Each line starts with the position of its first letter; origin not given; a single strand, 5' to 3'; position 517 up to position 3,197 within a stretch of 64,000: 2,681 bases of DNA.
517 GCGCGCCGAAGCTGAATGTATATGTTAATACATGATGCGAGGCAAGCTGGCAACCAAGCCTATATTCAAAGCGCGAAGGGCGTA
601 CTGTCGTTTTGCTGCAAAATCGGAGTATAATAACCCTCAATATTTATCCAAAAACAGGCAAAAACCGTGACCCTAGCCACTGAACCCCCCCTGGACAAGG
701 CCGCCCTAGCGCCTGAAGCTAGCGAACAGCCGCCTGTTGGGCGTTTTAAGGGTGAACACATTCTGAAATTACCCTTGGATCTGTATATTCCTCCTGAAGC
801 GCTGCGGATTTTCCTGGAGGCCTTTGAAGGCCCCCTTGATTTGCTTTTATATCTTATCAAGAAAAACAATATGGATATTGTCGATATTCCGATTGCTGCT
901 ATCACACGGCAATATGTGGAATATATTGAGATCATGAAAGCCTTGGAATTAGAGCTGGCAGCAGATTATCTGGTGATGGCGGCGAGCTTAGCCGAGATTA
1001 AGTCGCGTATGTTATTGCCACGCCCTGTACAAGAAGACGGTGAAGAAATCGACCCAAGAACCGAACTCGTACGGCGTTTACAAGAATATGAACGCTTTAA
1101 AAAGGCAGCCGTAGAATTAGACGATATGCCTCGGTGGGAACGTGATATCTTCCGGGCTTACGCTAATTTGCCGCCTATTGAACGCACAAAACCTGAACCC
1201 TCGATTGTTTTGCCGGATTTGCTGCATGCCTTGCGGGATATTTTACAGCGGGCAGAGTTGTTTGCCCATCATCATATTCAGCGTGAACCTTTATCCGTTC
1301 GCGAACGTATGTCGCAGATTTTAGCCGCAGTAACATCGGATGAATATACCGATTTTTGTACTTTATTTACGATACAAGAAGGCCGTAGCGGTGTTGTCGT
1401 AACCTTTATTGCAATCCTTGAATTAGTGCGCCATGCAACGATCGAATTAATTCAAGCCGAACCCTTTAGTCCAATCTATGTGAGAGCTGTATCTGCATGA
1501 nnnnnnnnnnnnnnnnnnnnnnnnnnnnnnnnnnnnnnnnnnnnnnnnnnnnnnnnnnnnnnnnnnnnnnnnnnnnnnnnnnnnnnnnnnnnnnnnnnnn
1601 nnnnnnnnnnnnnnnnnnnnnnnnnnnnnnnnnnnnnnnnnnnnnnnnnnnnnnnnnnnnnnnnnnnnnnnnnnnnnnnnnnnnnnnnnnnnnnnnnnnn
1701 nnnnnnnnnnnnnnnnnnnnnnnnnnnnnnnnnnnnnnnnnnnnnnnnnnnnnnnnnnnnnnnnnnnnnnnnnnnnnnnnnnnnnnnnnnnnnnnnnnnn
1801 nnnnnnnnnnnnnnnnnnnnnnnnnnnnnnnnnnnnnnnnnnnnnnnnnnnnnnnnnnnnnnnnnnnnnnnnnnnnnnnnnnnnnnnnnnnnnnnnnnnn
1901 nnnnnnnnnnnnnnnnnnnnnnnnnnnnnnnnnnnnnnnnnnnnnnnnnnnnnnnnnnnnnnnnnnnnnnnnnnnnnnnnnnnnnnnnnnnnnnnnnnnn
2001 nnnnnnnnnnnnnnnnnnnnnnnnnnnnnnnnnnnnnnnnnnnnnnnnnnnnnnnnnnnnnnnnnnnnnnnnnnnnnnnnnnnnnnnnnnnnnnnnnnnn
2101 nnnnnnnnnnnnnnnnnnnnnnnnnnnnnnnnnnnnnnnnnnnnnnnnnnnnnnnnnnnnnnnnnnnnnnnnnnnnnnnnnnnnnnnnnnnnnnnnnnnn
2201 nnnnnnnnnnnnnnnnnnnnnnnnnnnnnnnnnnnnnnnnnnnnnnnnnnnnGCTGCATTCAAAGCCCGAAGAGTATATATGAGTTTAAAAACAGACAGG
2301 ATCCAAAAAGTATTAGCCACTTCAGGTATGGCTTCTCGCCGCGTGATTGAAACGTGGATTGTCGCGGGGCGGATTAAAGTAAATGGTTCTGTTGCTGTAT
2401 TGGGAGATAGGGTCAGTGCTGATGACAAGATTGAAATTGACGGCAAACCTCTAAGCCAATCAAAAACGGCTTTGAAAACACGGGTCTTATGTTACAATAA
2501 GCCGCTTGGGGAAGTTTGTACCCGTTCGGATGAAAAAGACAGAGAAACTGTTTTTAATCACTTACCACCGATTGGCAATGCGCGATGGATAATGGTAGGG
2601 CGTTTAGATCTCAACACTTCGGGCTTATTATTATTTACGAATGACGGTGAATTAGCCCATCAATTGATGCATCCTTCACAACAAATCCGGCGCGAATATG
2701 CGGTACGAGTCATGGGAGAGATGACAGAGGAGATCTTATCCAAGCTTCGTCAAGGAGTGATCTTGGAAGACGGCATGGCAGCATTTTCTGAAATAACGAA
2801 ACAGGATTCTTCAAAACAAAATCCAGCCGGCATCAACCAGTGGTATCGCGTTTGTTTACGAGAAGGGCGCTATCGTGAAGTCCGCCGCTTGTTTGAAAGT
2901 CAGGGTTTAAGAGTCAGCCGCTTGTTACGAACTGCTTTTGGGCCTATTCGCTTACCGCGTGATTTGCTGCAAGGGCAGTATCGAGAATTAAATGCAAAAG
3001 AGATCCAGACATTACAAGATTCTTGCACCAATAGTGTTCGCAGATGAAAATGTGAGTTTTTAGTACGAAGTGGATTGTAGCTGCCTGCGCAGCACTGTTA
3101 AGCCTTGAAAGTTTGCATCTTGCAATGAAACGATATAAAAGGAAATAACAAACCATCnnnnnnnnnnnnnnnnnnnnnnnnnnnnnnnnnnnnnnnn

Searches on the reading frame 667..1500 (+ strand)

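Call 49: search_protein_families(library=pfam, proteins=[window:667-1500:+], max_evalue=0.0001)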
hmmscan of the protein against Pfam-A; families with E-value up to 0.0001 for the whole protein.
window:667-1500:+ (277 aa): 1 family
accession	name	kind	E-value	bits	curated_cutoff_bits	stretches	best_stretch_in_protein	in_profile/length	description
PF02616.19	SMC_ScpA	-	2.9e-33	116.2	24.6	1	63-273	1-230/232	Segregation and condensation protein ScpA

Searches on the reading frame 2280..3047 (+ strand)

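Call 49: search_protein_families(library=pfam, proteins=[window:2280-3047:+], max_evalue=0.0001)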
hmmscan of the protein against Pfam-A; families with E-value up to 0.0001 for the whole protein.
window:2280-3047:+ (255 aa): 2 families
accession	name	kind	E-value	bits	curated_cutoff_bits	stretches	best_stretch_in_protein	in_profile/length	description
PF00849.27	PseudoU_synth_2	-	2.7e-20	73.6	26.8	1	69-206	2-151/152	RNA pseudouridylate synthase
PF01479.30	S4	-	2.1e-10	40.6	22.8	1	7-51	2-48/48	S4 domain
